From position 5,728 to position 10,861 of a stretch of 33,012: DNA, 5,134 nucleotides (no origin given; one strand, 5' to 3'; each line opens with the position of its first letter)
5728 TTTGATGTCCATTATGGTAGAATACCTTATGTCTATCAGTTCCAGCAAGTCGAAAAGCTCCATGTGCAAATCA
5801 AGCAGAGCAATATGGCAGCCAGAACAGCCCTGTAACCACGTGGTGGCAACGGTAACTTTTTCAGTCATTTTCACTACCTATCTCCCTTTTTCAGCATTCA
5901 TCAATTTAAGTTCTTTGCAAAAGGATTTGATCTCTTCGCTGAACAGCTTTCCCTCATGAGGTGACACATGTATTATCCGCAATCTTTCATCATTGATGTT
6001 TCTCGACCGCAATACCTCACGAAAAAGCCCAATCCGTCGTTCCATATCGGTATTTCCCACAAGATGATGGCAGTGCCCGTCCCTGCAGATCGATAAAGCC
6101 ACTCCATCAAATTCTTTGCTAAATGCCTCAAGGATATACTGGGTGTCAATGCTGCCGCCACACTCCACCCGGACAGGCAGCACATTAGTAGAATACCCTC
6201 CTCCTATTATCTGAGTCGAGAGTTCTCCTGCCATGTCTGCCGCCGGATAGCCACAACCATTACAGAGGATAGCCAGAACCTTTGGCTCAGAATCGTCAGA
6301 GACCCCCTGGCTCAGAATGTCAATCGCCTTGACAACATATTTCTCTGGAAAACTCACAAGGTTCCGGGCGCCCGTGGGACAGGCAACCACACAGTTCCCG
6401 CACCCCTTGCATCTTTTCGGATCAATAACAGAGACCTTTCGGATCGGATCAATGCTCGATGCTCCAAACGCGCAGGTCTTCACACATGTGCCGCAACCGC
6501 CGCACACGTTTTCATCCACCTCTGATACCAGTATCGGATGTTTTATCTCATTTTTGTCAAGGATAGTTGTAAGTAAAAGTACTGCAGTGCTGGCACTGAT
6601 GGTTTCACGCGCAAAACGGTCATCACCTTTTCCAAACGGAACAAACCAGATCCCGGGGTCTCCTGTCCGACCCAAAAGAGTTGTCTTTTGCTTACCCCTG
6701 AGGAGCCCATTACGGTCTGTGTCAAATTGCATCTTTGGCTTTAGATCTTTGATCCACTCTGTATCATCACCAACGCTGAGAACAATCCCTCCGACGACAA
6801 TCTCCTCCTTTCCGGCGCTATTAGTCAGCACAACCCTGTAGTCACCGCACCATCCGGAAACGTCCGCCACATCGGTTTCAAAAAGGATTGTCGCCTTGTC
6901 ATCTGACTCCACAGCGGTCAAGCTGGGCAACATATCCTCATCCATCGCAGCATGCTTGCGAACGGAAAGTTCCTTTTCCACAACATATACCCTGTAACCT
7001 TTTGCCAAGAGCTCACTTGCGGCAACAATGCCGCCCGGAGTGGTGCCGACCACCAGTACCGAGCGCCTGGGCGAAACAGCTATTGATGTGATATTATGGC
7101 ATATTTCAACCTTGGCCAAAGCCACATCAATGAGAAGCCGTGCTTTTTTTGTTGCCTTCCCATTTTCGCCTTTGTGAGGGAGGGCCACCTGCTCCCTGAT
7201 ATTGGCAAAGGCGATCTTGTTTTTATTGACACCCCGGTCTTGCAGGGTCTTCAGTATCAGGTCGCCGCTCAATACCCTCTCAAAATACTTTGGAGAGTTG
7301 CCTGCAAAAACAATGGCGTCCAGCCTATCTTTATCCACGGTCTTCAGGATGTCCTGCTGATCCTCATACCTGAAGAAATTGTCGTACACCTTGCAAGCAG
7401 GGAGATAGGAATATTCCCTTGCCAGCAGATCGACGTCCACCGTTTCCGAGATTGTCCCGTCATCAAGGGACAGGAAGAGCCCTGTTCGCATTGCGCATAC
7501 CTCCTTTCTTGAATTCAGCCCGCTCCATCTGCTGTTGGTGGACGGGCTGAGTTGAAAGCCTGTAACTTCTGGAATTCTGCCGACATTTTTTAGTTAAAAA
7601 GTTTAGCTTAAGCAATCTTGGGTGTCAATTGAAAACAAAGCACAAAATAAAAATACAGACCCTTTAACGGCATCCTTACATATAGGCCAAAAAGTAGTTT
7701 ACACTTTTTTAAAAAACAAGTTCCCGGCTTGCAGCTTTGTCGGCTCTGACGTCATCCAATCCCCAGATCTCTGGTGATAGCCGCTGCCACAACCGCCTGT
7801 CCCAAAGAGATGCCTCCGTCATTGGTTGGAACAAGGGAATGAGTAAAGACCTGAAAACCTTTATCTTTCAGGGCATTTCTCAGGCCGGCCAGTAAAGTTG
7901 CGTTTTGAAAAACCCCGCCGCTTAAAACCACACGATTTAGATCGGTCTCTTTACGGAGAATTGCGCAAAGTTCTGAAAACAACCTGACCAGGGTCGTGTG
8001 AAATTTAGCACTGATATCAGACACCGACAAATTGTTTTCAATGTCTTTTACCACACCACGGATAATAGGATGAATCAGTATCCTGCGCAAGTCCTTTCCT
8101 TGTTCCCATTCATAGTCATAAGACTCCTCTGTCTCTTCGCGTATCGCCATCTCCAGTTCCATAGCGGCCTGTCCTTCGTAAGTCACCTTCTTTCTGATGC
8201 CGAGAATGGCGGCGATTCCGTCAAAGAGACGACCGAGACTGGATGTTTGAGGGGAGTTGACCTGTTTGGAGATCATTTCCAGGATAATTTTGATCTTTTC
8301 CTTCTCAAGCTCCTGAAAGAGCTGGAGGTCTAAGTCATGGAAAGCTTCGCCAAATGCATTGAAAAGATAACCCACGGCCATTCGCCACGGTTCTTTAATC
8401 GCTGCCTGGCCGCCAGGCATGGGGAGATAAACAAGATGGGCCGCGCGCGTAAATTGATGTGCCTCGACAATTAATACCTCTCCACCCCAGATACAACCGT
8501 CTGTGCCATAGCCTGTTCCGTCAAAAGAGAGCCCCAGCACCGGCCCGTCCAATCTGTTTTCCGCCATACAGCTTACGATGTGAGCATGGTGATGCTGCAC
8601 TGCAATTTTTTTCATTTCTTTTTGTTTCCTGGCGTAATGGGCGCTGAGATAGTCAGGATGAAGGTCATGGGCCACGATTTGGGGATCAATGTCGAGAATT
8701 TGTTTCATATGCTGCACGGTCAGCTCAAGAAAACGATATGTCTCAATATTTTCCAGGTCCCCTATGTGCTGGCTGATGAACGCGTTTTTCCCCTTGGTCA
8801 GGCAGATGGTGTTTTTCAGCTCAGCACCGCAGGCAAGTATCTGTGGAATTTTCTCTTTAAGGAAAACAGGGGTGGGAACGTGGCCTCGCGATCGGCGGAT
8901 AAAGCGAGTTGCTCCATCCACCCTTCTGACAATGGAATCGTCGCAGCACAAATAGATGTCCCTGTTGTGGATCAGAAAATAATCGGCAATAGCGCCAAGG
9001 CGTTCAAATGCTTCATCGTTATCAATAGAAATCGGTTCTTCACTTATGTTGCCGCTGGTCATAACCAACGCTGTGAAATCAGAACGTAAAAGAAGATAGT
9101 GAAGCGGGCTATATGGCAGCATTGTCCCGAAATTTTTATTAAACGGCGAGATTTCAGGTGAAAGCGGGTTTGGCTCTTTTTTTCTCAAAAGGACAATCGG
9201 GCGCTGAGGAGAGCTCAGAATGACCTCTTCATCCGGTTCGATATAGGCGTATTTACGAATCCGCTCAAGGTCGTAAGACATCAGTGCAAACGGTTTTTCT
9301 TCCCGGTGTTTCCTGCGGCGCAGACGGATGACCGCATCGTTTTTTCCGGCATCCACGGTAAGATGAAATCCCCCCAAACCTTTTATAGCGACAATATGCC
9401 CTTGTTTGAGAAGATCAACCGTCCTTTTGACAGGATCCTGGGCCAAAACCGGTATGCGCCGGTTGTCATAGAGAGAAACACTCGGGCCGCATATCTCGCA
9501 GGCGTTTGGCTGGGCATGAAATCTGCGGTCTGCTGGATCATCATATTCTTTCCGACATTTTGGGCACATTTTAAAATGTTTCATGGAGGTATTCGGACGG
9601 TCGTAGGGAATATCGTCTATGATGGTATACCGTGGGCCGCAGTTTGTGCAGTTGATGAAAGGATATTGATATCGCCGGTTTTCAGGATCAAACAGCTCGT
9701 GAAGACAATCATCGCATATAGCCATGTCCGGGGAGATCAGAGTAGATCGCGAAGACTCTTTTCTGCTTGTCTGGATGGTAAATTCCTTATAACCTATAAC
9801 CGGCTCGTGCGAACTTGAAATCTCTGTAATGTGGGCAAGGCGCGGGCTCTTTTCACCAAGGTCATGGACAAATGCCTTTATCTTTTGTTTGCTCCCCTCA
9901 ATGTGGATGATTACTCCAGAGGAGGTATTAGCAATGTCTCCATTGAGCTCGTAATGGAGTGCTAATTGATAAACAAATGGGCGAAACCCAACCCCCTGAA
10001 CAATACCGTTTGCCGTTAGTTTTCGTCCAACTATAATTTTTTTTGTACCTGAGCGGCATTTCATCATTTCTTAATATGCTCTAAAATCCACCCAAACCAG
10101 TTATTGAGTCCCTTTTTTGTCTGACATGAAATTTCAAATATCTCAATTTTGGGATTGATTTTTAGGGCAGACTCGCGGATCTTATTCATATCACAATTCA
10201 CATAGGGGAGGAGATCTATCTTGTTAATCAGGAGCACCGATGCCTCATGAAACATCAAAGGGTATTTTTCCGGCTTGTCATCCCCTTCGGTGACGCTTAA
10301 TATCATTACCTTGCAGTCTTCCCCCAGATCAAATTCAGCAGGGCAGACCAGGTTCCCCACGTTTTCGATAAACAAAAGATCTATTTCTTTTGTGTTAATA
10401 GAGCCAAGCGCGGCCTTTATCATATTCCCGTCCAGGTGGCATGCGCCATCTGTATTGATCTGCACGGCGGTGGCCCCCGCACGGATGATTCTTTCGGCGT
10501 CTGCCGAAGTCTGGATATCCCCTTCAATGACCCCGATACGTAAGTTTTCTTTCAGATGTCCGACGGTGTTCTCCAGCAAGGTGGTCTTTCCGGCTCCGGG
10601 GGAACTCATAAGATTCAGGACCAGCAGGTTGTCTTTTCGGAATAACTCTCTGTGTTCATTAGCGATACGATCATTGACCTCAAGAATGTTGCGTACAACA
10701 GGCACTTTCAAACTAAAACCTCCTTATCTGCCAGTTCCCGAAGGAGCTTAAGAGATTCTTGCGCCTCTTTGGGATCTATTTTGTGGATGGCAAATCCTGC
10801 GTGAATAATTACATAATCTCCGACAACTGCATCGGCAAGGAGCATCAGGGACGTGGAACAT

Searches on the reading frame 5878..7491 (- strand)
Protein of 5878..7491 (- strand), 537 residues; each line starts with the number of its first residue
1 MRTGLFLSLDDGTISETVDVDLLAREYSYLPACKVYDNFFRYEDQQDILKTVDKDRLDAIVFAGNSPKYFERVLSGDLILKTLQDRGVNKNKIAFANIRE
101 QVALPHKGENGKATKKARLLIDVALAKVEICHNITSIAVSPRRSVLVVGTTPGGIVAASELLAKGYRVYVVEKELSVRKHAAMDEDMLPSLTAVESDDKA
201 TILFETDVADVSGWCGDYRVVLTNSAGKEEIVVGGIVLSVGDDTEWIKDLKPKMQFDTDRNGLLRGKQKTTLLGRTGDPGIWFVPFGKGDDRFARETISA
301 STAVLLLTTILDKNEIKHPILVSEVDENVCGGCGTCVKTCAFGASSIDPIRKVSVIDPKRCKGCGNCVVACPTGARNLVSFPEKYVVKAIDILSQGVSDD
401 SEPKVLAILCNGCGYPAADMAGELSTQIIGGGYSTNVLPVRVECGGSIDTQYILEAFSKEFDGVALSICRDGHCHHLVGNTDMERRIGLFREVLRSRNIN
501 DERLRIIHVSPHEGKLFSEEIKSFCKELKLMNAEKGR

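Call 12: search_protein_families(library=pfam, proteins=[window:5878-7491:-], max_evalue=0.001)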
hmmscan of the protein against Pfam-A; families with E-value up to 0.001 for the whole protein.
window:5878-7491:- (537 aa): 13 families
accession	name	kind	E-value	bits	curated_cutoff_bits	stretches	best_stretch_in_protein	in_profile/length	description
PF02662.21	FlpD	-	4.9e-32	111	22.3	1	405-530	1-121/123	Methyl-viologen-reducing hydrogenase, delta subunit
PF12837.12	Fer4_6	-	1.4e-10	41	25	2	354-375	2-23/24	4Fe-4S binding domain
PF00037.32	Fer4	-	1e-09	38.2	21.1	1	355-375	2-22/24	4Fe-4S binding domain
PF13237.11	Fer4_10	-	5.6e-09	36.2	25.5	2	325-372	4-53/53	4Fe-4S dicluster domain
PF12838.12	Fer4_7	-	1.8e-08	35.1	27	1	330-375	2-52/52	4Fe-4S dicluster domain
PF12797.12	Fer4_2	-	5.6e-08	32.7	24.5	1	355-373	4-22/22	4Fe-4S binding domain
PF13187.11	Fer4_9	-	1.5e-06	28.6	27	1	330-375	2-51/52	4Fe-4S dicluster domain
PF13484.11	Fer4_16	-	3.9e-06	28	30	0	360-413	1-56/66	4Fe-4S double cluster binding domain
PF14697.11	Fer4_21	-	2.1e-05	25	35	1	324-373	2-53/59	4Fe-4S dicluster domain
PF13534.11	Fer4_17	-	0.00013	22.8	22.2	0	360-414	1-50/61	4Fe-4S dicluster domain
PF13183.11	Fer4_8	-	0.00036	21.4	27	0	359-414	3-58/68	4Fe-4S dicluster domain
PF07992.20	Pyr_redox_2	-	0.00079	19.4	26.1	0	143-264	143-257/291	Pyridine nucleotide-disulphide oxidoreductase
PF25160.1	LdpA_Fe-S-bd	-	0.0009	19.4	27.6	0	356-375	23-42/49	LdpA Fe-S cluster-binding domain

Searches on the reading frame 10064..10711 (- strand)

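Call 12: search_protein_families(library=pfam, proteins=[window:10064-10711:-], max_evalue=0.001)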
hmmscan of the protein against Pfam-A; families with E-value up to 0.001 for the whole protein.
window:10064-10711:- (215 aa): 2 families
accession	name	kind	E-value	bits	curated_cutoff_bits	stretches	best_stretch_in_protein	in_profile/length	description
PF02492.25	cobW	-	2.7e-26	92.7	20.7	1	31-192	2-179/180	CobW/HypB/UreG, nucleotide-binding domain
PF03205.20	MobB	-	9.3e-05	22.8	26.6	1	31-97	1-74/133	Molybdopterin guanine dinucleotide synthesis protein B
